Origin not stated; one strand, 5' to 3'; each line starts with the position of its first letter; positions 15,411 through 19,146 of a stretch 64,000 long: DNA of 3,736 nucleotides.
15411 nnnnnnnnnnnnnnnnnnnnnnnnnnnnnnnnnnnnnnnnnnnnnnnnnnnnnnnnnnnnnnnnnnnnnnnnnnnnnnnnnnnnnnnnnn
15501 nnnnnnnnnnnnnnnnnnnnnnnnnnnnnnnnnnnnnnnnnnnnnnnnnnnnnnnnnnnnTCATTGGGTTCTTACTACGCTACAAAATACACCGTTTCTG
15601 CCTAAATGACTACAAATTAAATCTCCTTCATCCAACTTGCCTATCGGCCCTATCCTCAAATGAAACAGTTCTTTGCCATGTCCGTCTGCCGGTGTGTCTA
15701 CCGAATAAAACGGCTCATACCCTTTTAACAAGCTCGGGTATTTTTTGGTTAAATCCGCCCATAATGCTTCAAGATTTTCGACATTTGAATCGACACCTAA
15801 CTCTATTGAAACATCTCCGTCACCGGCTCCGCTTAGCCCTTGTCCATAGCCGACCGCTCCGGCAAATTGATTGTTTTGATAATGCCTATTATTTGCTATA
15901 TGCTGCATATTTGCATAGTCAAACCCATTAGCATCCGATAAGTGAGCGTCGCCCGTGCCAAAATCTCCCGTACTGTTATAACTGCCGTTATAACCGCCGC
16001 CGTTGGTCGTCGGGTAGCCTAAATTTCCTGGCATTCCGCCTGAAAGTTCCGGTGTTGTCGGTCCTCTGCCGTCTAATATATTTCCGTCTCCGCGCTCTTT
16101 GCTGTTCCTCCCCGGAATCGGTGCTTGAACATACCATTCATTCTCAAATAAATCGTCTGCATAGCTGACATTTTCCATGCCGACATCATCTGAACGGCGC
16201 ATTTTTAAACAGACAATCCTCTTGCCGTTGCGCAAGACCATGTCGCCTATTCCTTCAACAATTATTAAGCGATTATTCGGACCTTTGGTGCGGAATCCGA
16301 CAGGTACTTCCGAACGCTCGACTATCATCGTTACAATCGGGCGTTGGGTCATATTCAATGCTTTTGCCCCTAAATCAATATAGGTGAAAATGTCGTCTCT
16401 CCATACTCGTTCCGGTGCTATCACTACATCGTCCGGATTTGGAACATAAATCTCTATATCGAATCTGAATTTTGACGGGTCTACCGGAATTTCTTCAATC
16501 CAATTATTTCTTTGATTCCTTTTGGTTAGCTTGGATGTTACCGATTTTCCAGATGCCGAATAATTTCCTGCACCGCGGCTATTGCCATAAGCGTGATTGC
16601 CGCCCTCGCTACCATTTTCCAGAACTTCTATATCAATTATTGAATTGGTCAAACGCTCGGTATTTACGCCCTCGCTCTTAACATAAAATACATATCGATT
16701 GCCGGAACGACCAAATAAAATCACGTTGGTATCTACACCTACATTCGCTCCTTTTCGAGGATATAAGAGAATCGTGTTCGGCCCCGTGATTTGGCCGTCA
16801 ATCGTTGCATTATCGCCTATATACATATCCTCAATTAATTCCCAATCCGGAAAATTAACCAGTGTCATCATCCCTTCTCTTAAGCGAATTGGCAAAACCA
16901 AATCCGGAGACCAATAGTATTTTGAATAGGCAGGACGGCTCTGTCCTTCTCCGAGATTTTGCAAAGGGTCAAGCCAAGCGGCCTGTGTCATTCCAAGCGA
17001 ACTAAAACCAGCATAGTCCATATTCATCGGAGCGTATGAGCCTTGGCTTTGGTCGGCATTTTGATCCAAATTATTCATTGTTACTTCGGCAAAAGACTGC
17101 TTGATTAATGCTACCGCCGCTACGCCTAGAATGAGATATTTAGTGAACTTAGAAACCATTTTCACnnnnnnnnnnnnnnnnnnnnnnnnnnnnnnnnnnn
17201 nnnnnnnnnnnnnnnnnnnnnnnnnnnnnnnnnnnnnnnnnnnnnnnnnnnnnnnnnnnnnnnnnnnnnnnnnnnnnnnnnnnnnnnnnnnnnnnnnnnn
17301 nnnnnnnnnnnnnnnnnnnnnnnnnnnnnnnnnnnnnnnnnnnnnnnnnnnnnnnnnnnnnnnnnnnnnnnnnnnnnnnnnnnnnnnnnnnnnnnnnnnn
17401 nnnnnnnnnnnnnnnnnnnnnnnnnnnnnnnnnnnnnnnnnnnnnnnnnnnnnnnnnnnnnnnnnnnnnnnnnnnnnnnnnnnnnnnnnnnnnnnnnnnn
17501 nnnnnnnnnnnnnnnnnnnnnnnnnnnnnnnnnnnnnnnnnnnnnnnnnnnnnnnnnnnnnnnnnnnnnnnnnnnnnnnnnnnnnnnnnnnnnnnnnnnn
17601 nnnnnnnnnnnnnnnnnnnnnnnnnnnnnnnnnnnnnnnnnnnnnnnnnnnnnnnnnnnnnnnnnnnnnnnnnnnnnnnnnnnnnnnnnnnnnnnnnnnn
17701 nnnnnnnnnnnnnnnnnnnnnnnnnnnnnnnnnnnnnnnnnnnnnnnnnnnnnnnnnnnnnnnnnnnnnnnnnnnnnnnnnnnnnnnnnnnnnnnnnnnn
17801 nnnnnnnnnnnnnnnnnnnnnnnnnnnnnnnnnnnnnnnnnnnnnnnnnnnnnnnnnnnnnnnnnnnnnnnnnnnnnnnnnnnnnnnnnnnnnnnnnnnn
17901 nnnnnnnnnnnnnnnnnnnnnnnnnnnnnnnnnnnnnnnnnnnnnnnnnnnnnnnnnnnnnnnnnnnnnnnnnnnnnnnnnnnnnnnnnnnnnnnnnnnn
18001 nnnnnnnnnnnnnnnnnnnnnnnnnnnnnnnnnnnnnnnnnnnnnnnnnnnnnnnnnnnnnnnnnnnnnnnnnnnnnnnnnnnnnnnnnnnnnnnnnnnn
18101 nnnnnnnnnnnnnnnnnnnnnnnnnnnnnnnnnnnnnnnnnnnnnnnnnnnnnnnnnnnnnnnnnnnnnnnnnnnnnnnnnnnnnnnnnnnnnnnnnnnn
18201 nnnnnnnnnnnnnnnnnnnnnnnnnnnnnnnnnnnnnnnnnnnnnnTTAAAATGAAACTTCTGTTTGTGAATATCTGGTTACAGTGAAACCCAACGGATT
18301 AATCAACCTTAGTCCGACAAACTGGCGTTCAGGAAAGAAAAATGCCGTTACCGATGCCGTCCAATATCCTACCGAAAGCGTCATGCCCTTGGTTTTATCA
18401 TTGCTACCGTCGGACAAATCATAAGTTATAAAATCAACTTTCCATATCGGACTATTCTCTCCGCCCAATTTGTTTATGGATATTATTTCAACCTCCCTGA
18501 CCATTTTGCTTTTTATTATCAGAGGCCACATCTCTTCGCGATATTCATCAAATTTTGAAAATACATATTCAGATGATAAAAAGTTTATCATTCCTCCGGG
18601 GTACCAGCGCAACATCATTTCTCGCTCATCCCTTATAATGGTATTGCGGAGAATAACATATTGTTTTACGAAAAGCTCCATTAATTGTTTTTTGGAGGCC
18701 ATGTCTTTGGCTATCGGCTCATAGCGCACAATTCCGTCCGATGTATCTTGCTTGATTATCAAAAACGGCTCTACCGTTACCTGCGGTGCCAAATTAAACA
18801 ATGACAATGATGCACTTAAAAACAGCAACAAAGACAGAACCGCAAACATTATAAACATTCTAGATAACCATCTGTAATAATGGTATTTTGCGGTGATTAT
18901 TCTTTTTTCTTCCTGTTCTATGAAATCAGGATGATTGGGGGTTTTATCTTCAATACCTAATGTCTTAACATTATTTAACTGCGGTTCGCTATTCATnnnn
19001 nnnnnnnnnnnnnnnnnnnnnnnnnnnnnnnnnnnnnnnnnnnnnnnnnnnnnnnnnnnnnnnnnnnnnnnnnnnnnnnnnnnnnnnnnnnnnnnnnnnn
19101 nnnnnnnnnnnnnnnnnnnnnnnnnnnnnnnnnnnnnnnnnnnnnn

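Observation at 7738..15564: VirB10 appears split or duplicated across two giant genes that share a ~17-residue repeat I do not recognise from any T4SS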

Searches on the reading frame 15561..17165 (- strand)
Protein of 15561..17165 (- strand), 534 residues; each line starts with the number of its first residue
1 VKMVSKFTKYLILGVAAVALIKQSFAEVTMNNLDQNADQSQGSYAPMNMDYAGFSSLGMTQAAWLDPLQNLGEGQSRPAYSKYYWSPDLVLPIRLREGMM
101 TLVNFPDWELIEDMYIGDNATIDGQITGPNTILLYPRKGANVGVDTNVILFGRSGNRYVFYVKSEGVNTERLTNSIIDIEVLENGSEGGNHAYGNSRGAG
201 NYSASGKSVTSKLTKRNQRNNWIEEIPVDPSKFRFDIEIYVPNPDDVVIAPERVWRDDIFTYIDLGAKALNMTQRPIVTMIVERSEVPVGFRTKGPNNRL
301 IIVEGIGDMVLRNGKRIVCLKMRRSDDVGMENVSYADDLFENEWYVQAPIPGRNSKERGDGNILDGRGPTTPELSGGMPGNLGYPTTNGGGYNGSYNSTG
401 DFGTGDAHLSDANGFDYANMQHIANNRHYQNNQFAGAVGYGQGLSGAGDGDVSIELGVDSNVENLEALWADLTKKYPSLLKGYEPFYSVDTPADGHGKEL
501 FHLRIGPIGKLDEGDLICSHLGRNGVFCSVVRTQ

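Call 5: search_protein_families(library=pfam, proteins=[window:15561-17165:-], max_evalue=0.01)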
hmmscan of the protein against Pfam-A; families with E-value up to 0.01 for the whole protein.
window:15561-17165:- (534 aa): 1 family
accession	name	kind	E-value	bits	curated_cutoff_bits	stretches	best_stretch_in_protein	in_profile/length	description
PF03524.21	CagX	-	3.7e-11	43.7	34.2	1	81-321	4-196/198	Conjugal transfer protein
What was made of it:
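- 15561..17165 (-): virB9 (CagX family, 534 aa), ATGA-coupled to gene A. Pfam CagX 3.7e-11 (call 5).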

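Call 24: search_protein_families(library=ncbifam, proteins=[window:15561-17165:-], max_evalue=0.01)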
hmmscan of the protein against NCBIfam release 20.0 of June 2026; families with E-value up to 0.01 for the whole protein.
window:15561-17165:- (534 aa): 1 family
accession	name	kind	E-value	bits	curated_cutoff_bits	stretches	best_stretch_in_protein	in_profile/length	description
TIGR02781.1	VirB9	equivalog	9.8e-07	28.6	217.7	1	85-320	35-243/248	P-type conjugative transfer protein VirB9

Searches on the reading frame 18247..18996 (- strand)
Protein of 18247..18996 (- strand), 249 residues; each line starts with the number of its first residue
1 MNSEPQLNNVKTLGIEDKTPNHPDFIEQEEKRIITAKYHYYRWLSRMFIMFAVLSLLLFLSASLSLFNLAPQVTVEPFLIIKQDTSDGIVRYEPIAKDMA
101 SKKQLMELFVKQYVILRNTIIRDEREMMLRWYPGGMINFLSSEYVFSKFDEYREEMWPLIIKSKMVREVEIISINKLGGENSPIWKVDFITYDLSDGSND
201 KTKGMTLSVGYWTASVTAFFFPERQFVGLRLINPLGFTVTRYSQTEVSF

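Call 5: search_protein_families(library=pfam, proteins=[window:18247-18996:-], max_evalue=0.01)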
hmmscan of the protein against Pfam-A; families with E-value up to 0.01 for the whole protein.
window:18247-18996:- (249 aa): 1 family
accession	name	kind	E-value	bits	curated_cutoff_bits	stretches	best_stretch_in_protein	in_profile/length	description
PF04335.19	VirB8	-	4.8e-14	53.1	23.2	1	45-246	17-212/213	VirB8 protein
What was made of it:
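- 17185..18996 (-): Two virB8 paralogues (17185-17910 and 18247-18996) flanking a 62-aa lipoprotein ORF (17929-18117) that resembles VirB7. Pfam VirB8, two hits (call 5).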
